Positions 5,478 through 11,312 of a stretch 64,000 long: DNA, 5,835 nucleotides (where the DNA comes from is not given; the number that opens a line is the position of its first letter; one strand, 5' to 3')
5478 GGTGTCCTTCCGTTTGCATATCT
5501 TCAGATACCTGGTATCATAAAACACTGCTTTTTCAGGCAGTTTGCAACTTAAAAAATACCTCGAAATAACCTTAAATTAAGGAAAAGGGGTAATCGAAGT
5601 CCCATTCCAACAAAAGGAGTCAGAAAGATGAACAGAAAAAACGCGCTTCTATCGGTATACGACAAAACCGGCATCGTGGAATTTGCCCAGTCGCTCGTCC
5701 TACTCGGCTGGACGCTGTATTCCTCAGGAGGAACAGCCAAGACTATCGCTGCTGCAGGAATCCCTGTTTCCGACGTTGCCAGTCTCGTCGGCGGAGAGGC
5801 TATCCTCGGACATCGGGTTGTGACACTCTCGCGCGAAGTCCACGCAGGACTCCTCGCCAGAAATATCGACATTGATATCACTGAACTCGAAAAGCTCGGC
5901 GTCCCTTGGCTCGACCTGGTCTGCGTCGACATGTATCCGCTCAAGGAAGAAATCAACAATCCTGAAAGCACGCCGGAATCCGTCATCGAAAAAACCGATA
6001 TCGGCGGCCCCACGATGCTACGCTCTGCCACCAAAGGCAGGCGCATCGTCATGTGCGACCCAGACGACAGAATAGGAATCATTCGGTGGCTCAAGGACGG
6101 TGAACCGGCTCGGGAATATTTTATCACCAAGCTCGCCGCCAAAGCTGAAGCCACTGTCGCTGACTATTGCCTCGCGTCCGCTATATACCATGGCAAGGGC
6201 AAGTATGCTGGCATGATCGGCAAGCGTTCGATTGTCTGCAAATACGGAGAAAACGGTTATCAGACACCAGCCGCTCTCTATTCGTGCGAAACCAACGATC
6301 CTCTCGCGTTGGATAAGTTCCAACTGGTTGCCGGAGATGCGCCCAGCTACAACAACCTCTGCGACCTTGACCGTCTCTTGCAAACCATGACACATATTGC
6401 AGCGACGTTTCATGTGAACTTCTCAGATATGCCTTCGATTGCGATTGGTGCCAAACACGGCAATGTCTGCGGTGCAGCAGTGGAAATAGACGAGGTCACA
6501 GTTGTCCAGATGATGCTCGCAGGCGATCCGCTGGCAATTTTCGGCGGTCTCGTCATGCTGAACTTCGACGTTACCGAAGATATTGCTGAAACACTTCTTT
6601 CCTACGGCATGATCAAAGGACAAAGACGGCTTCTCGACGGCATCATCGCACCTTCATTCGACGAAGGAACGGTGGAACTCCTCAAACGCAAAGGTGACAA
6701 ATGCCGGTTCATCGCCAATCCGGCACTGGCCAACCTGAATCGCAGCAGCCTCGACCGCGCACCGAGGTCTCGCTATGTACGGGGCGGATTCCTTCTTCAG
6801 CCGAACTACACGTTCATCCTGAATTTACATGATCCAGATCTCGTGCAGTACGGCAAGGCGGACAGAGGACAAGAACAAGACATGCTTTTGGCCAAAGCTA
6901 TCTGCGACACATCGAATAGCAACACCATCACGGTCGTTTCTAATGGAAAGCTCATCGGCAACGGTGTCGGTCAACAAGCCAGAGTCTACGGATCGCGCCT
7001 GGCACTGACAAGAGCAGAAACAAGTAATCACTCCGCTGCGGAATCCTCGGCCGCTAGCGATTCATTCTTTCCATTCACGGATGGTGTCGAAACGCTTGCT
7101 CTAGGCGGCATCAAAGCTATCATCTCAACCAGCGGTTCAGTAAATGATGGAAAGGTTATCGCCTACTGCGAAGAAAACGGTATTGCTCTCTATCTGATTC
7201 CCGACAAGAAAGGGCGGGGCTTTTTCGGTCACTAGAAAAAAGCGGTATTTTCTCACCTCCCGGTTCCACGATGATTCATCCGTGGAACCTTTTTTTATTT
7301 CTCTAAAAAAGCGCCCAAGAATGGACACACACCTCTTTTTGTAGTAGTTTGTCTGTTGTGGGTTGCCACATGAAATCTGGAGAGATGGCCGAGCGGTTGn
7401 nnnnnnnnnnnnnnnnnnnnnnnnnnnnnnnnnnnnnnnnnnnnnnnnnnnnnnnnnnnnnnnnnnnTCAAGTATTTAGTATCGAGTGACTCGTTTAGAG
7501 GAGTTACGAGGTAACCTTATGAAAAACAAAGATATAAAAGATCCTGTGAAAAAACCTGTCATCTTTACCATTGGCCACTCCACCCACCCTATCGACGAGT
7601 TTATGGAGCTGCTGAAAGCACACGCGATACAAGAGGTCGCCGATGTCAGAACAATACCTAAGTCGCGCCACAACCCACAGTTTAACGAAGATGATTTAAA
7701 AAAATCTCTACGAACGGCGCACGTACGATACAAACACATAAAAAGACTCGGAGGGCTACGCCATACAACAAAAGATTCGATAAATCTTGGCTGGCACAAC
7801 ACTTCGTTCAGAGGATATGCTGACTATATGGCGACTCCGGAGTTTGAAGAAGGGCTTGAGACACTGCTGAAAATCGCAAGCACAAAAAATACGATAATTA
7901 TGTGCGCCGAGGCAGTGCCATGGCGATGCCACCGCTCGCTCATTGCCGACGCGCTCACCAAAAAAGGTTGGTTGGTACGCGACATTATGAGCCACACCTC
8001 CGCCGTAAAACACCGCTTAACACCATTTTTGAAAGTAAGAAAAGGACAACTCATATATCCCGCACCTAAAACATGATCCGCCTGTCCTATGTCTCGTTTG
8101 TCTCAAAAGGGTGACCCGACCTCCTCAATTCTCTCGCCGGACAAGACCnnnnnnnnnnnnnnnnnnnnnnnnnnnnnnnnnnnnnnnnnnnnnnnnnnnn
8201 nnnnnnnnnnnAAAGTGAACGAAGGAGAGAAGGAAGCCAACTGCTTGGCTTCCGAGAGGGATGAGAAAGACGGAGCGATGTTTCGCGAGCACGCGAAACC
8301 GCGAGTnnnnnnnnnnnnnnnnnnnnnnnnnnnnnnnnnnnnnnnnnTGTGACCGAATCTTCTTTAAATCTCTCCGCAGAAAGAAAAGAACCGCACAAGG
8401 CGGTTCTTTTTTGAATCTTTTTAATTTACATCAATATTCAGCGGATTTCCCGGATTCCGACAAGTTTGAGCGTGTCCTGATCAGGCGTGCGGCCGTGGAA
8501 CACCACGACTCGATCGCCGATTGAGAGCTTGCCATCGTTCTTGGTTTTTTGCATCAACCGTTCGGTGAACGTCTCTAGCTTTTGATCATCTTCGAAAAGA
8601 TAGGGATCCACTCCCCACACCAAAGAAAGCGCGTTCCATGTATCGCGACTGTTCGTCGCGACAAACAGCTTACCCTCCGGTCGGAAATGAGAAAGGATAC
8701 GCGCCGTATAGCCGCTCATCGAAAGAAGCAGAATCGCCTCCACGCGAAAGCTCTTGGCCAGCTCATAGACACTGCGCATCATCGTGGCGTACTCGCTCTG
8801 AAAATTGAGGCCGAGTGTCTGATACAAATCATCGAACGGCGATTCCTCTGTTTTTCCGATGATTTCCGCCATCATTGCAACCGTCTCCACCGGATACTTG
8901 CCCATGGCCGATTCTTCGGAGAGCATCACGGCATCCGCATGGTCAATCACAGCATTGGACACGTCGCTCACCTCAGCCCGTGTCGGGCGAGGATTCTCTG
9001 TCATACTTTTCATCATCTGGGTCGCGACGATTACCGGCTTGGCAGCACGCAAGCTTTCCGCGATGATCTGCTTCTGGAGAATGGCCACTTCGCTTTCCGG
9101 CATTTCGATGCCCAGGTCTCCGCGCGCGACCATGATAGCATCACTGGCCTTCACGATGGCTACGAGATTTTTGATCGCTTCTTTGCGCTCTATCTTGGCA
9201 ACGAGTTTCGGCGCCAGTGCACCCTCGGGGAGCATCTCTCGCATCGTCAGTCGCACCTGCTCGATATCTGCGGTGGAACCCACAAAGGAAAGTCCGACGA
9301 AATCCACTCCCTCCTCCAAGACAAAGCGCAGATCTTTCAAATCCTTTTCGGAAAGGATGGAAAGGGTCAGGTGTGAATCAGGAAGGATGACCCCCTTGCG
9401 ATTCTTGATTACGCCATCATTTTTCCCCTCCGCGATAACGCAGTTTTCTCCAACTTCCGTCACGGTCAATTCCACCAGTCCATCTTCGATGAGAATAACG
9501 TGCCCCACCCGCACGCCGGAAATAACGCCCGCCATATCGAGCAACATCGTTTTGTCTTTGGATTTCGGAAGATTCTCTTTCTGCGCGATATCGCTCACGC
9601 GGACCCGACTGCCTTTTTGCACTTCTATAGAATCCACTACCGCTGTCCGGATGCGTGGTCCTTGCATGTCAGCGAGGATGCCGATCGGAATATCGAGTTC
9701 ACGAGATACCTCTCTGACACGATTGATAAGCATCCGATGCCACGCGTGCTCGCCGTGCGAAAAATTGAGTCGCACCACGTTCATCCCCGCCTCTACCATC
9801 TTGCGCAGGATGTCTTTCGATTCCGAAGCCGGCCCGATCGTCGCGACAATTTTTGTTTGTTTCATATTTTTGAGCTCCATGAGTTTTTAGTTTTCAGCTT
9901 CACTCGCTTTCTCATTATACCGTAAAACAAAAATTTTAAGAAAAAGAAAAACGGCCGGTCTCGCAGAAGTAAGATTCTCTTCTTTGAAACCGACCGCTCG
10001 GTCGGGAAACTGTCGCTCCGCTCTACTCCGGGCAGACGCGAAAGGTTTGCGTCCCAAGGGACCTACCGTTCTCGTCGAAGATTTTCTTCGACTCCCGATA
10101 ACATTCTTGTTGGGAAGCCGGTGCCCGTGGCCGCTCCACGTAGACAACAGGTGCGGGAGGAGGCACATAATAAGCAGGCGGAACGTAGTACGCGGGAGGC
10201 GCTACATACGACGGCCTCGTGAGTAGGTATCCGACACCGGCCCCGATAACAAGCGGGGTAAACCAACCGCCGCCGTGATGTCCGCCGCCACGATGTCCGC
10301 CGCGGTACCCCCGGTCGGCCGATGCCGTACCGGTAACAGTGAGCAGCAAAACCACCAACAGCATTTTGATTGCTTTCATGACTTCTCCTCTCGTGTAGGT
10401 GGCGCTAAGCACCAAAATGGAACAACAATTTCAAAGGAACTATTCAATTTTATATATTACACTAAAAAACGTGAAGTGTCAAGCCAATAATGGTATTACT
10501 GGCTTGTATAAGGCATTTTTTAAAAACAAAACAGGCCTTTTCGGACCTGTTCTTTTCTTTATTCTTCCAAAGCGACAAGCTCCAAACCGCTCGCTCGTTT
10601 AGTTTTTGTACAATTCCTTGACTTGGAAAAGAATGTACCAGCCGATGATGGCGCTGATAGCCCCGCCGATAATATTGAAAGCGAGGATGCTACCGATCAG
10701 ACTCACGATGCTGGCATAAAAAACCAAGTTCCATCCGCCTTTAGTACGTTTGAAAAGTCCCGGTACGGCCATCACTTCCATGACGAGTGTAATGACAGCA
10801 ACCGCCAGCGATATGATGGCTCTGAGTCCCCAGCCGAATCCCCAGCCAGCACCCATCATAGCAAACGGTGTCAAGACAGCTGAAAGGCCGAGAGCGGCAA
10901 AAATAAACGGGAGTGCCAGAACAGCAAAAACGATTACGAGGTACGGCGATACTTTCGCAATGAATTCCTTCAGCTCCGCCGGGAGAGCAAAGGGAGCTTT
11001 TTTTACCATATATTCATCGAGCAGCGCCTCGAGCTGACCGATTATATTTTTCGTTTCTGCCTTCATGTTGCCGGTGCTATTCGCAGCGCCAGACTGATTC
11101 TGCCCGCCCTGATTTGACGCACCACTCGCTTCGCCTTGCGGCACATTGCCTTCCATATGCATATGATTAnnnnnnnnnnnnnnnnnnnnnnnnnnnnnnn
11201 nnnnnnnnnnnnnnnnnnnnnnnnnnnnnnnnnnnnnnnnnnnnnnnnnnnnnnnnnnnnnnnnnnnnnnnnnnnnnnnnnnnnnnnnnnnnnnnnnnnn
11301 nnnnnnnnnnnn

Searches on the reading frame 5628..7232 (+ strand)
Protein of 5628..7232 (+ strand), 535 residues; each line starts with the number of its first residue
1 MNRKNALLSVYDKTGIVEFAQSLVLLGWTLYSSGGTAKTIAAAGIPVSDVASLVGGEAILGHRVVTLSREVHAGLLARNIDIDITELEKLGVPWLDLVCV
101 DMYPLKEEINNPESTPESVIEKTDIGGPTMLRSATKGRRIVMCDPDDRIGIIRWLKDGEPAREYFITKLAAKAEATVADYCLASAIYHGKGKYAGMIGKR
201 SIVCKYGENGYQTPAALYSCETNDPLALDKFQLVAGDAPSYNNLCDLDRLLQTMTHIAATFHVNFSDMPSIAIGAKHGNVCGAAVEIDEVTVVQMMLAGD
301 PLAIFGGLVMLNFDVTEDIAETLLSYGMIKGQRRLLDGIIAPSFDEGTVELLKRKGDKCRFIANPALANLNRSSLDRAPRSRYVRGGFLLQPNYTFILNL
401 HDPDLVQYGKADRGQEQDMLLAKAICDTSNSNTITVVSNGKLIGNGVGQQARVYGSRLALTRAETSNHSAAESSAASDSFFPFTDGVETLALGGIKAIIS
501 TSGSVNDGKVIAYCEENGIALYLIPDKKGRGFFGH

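Call 34: search_protein_families(library=pfam, proteins=[window:5628-7232:+], max_evalue=0.001)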
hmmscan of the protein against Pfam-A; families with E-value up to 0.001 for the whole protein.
window:5628-7232:+ (535 aa): 2 families
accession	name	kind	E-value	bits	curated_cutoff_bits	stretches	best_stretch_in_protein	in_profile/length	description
PF01808.24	AICARFT_IMPCHas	-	3e-42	145.6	25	1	140-461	9-310/311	AICARFT/IMPCHase bienzyme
PF02142.27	MGS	-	4.1e-13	49.7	24.1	1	15-129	1-94/94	MGS-like domain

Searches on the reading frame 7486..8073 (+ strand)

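Call 34: search_protein_families(library=pfam, proteins=[window:7486-8073:+], max_evalue=0.001)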
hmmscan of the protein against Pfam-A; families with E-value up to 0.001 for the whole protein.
window:7486-8073:+ (196 aa): 2 families
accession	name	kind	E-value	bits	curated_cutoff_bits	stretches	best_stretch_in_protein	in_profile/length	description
PF04343.18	DUF488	-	1.2e-32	113.5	22.2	1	36-157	2-121/121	Domain of unknown function DUF488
PF22751.1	DUF488-N3a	-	1.2e-05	26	27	1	102-160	58-117/118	Active DUF488-N3 subclade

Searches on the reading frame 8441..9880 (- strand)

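Call 34: search_protein_families(library=pfam, proteins=[window:8441-9880:-], max_evalue=0.001)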
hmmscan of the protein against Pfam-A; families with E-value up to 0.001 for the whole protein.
window:8441-9880:- (480 aa): 3 families
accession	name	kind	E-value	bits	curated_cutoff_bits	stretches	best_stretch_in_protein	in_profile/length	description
PF00224.27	PK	-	2.7e-109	365.7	30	1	6-334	1-328/328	Pyruvate kinase, barrel domain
PF02887.21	PK_C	-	8.7e-21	74.6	28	1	367-468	3-108/114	Pyruvate kinase, alpha/beta domain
PF00478.31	IMPDH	-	0.00097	18.7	25.6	0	6-87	90-172/345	IMP dehydrogenase / GMP reductase domain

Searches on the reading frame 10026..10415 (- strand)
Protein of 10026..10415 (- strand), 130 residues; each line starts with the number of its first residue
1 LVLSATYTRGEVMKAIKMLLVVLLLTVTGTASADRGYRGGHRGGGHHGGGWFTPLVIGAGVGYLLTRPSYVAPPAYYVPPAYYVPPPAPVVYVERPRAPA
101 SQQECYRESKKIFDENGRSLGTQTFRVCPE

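Call 34: search_protein_families(library=pfam, proteins=[window:10026-10415:-], max_evalue=0.001)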
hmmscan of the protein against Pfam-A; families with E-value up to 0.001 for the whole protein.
window:10026-10415:- (130 aa): 0 families

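Call 90: search_protein_families(library=pfam, proteins=[window:10026-10415:-], max_evalue=0.1)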
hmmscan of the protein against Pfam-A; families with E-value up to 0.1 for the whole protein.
window:10026-10415:- (130 aa): 1 family
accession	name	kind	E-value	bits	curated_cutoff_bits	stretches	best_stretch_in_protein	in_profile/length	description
PF10917.13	Fungus-induced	-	0.0073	17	24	1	18-59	8-48/50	Fungus-induced protein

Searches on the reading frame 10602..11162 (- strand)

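Call 34: search_protein_families(library=pfam, proteins=[window:10602-11162:-], max_evalue=0.001)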
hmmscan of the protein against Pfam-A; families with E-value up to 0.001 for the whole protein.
window:10602-11162:- (187 aa): 0 families

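Call 90: search_protein_families(library=pfam, proteins=[window:10602-11162:-], max_evalue=0.1)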
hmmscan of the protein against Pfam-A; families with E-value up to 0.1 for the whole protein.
window:10602-11162:- (187 aa): 1 family
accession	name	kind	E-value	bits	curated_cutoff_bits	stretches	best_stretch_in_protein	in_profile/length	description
PF13865.11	FoP_duplication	-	0.0053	17.8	24.6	1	10-70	17-79/81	C-terminal duplication domain of Friend of PRMT1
